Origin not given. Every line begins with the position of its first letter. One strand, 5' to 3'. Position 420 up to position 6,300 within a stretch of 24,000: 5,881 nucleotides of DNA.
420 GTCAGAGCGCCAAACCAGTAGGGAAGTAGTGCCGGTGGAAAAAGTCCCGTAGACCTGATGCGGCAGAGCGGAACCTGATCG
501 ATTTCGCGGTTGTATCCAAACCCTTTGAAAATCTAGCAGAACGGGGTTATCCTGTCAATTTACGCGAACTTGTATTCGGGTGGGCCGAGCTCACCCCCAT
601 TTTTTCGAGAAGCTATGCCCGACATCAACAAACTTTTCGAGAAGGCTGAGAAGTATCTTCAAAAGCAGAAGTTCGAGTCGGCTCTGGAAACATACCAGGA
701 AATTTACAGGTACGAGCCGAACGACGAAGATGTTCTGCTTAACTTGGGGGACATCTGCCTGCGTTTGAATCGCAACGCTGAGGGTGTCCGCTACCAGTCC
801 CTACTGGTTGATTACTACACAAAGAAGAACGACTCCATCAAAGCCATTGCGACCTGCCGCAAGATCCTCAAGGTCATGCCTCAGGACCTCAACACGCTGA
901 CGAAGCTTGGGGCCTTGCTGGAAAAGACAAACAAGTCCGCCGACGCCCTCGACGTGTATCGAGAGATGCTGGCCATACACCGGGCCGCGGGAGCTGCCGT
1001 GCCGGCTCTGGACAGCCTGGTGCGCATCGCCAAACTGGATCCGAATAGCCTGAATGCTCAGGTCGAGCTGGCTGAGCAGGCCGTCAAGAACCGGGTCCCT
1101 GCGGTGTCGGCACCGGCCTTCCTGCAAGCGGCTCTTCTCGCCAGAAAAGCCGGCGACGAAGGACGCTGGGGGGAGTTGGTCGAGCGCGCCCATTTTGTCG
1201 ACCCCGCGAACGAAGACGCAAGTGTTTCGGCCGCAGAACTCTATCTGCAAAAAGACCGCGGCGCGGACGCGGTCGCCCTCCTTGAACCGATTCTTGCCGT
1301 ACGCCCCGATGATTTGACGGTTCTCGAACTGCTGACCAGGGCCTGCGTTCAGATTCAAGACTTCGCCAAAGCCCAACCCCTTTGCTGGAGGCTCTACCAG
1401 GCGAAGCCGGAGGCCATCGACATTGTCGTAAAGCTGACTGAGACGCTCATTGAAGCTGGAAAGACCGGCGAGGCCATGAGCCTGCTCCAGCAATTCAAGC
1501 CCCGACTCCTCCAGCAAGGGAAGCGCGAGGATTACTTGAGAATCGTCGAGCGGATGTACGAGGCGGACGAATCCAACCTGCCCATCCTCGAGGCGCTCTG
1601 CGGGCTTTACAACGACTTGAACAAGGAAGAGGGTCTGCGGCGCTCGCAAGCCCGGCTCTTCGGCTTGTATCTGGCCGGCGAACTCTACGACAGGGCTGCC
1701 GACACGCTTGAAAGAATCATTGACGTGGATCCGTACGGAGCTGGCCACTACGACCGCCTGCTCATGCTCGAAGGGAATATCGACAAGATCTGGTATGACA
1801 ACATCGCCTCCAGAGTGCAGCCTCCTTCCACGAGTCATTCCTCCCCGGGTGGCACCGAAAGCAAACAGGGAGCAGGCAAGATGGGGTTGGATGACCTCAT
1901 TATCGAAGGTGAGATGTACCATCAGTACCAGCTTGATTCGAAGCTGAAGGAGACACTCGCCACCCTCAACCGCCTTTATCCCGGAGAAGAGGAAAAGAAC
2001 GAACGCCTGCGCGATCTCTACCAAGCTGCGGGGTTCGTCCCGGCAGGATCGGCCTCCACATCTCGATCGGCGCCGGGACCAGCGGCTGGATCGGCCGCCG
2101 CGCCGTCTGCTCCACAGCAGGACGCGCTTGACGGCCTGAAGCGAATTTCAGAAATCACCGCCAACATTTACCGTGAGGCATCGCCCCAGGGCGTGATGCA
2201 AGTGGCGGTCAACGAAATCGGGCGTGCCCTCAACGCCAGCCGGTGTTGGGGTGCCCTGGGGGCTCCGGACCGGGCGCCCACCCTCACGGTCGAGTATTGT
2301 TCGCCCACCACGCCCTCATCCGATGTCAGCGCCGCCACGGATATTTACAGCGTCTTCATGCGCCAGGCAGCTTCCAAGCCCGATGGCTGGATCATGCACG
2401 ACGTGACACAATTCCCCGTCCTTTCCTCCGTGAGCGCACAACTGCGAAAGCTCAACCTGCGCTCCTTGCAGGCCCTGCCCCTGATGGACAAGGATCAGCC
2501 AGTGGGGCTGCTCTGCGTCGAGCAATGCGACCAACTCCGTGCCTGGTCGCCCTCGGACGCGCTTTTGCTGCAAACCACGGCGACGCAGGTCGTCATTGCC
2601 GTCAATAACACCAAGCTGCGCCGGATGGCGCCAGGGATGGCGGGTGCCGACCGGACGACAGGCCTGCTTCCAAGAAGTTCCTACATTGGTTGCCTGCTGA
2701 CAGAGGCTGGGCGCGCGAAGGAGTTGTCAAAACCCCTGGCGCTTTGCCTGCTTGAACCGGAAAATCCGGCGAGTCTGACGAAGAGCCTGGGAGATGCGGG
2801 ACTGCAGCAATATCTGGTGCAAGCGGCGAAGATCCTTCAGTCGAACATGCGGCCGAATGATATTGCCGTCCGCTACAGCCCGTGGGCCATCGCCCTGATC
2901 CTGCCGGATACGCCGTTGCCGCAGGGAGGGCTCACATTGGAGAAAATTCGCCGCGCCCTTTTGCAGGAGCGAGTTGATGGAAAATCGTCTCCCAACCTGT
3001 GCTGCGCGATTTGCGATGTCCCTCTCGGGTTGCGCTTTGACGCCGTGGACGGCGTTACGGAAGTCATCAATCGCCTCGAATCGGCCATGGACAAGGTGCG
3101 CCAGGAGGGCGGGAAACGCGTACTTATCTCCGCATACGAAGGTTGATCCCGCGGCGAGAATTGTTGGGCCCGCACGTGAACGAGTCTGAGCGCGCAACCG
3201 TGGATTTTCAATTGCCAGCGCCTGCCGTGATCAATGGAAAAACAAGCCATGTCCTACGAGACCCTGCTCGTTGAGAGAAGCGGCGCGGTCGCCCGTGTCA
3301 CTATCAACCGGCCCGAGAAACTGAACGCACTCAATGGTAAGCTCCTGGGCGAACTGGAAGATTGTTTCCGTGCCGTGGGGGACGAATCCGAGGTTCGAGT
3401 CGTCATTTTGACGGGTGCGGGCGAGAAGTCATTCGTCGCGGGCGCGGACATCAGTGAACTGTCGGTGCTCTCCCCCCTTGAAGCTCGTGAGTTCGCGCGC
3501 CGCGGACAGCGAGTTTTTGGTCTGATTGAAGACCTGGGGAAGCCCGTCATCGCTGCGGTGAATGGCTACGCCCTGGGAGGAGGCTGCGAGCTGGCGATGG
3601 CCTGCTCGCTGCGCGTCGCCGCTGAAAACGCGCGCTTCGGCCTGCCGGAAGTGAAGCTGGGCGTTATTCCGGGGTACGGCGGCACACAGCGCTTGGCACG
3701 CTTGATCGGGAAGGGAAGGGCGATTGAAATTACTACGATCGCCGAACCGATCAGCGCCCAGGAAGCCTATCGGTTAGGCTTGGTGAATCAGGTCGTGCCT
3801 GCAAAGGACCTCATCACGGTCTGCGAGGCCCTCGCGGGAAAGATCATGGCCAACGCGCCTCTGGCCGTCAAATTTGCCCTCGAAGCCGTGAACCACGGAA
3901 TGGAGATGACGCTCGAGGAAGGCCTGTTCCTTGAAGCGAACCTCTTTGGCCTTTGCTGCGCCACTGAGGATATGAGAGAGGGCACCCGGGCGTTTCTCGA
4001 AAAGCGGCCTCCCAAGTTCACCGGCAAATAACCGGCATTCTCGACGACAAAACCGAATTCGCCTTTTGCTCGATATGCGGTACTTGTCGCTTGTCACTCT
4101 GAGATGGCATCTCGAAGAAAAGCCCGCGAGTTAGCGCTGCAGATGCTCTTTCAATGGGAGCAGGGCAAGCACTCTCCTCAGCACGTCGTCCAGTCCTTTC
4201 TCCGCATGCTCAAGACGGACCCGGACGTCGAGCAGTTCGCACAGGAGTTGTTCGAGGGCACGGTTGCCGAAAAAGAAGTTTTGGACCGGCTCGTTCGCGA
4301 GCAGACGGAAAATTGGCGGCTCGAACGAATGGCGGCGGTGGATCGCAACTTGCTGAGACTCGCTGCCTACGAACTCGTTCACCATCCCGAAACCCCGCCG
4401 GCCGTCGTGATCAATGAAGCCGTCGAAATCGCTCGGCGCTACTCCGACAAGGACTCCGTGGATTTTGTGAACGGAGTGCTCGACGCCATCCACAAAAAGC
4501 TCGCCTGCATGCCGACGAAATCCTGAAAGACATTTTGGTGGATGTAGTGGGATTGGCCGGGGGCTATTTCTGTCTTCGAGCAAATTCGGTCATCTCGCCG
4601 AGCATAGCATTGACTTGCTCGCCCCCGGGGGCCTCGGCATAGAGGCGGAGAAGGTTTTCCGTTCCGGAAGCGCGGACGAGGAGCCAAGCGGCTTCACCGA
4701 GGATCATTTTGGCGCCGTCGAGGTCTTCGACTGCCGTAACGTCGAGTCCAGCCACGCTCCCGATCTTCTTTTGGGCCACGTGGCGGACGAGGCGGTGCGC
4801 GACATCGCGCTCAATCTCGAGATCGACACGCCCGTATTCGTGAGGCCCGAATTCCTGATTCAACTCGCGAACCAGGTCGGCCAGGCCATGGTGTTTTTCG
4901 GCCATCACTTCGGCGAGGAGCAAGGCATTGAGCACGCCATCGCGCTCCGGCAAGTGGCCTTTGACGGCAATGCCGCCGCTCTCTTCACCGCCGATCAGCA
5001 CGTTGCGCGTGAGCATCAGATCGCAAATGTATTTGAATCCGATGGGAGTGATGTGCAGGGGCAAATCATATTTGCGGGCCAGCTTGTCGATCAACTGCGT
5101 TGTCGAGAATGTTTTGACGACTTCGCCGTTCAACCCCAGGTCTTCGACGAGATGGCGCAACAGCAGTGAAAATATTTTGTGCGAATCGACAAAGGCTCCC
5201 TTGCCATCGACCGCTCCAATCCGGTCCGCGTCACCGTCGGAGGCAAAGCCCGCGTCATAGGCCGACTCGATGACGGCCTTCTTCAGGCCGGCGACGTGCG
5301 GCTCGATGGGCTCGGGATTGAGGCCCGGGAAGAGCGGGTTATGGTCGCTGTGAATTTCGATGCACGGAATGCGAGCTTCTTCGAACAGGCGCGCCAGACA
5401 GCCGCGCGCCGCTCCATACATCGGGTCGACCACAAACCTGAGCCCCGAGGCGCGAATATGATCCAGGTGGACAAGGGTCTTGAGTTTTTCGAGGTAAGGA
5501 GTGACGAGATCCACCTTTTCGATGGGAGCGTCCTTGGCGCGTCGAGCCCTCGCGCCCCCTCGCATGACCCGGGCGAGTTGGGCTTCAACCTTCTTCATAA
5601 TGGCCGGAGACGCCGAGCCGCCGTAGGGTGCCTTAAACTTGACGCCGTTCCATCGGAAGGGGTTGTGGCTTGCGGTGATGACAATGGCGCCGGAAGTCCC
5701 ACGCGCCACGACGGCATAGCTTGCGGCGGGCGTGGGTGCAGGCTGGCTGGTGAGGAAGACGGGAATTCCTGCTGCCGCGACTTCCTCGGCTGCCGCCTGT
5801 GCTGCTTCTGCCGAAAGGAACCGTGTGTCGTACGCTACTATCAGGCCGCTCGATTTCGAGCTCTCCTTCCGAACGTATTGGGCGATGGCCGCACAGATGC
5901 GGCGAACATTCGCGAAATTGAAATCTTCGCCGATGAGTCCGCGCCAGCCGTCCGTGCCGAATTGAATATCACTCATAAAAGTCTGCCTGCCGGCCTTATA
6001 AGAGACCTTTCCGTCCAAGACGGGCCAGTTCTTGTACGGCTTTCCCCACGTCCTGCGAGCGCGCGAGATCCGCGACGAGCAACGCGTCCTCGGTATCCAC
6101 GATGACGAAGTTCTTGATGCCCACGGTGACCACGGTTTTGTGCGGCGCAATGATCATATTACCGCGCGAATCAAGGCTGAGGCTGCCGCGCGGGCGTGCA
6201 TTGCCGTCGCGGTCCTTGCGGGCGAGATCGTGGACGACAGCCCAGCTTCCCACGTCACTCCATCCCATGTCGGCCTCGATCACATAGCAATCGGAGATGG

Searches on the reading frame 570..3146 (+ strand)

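Call 6: search_protein_families(library=pfam, proteins=[window:570-3146:+], max_evalue=0.001)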
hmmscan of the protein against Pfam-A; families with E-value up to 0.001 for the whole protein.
window:570-3146:+ (858 aa): 16 families
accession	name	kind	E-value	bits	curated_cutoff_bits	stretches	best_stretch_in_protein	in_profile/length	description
PF14559.12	TPR_19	-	3.1e-19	69.5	25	2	205-257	15-67/68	Tetratricopeptide repeat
PF01590.32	GAF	-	8.6e-10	39.7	22.4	1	540-678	3-133/133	GAF domain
PF13428.12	TPR_14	-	2.3e-09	37.4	23.5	0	219-257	5-43/44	Tetratricopeptide repeat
PF25064.1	ARM_TT21_5th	-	4.6e-09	37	27.8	0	78-130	6-58/117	TT21 fifth ARM repeats domain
PF13432.12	TPR_16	-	2.1e-08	34.9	32.7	1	25-72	3-50/65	Tetratricopeptide repeat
PF13424.12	TPR_12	-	1.5e-07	31.9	30.1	0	88-138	18-76/77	Tetratricopeptide repeat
PF00990.26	GGDEF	-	2.7e-07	30.9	23.8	1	693-799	3-109/161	Diguanylate cyclase, GGDEF domain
PF12895.13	ANAPC3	-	4e-07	30.7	27.2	0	18-73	22-76/82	Anaphase-promoting complex, cyclosome, subunit 3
PF13185.12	GAF_2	-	5.3e-06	27.1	28.6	1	537-678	2-135/136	GAF domain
PF23914.1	TPR_CcmH_CycH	-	8.7e-06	26.1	42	0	204-270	73-142/158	Cytochrome c-type biogenesis protein H TPR domain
PF13492.12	GAF_3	-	3.7e-05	24.6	27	1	539-680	2-129/129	GAF domain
PF13371.12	TPR_9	-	3.7e-05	24.1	35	0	29-68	5-44/73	Tetratricopeptide repeat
PF07719.23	TPR_2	-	5.6e-05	23.4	27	0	22-52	4-34/34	Tetratricopeptide repeat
PF13431.12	TPR_17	-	6.5e-05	23.3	24.4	0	42-71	2-31/34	Tetratricopeptide repeat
PF13176.12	TPR_7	-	0.00056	20.2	27.9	0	109-138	1-30/36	Tetratricopeptide repeat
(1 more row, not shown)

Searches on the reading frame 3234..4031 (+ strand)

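Call 6: search_protein_families(library=pfam, proteins=[window:3234-4031:+], max_evalue=0.001)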
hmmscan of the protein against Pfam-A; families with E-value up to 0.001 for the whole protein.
window:3234-4031:+ (265 aa): 3 families
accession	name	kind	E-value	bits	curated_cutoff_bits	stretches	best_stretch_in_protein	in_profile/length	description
PF00378.25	ECH_1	-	2.7e-72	243.6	27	1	15-264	2-250/251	Enoyl-CoA hydratase/isomerase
PF16113.10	ECH_2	-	7e-44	151.1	27.2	2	20-201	2-185/335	Enoyl-CoA hydratase/isomerase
PF01343.23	Peptidase_S49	-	0.00056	20.3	24.9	0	101-137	5-41/154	Peptidase family S49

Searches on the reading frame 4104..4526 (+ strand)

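Call 6: search_protein_families(library=pfam, proteins=[window:4104-4526:+], max_evalue=0.001)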
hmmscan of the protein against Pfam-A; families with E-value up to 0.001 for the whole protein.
window:4104-4526:+ (140 aa): 1 family
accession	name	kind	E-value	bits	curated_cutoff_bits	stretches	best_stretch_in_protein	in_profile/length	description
PF01029.23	NusB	-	2.4e-38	132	23.1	1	5-131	1-133/133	NusB family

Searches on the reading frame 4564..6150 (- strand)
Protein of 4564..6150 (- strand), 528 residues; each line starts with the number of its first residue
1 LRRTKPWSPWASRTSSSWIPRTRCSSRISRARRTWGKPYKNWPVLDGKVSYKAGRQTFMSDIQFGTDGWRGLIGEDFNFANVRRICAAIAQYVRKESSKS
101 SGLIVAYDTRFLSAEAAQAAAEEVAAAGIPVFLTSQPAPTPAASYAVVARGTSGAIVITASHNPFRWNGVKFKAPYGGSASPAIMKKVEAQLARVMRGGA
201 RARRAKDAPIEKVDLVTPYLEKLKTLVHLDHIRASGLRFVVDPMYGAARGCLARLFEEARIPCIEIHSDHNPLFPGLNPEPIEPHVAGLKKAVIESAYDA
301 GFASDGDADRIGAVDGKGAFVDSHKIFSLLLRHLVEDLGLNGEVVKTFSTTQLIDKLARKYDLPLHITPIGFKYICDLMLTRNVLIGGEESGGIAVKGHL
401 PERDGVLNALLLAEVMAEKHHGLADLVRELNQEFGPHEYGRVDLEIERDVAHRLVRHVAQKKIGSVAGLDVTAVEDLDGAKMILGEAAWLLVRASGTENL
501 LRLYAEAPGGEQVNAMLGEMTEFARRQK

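Call 6: search_protein_families(library=pfam, proteins=[window:4564-6150:-], max_evalue=0.001)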
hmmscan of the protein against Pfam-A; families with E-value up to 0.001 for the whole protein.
window:4564-6150:- (528 aa): 4 families
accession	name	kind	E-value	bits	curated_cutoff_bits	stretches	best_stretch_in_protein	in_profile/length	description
PF02878.22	PGM_PMM_I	-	1.3e-36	125.7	22.5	1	62-194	2-133/138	Phosphoglucomutase/phosphomannomutase, alpha/beta/alpha domain I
PF02880.22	PGM_PMM_III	-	3.4e-26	92.1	20.7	1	322-432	1-113/115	Phosphoglucomutase/phosphomannomutase, alpha/beta/alpha domain III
PF02879.22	PGM_PMM_II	-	2.9e-22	79.6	29.3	1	218-318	2-103/103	Phosphoglucomutase/phosphomannomutase, alpha/beta/alpha domain II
PF00408.26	PGM_PMM_IV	-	3.8e-10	40.1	23.1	1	477-520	22-65/68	Phosphoglucomutase/phosphomannomutase, C-terminal domain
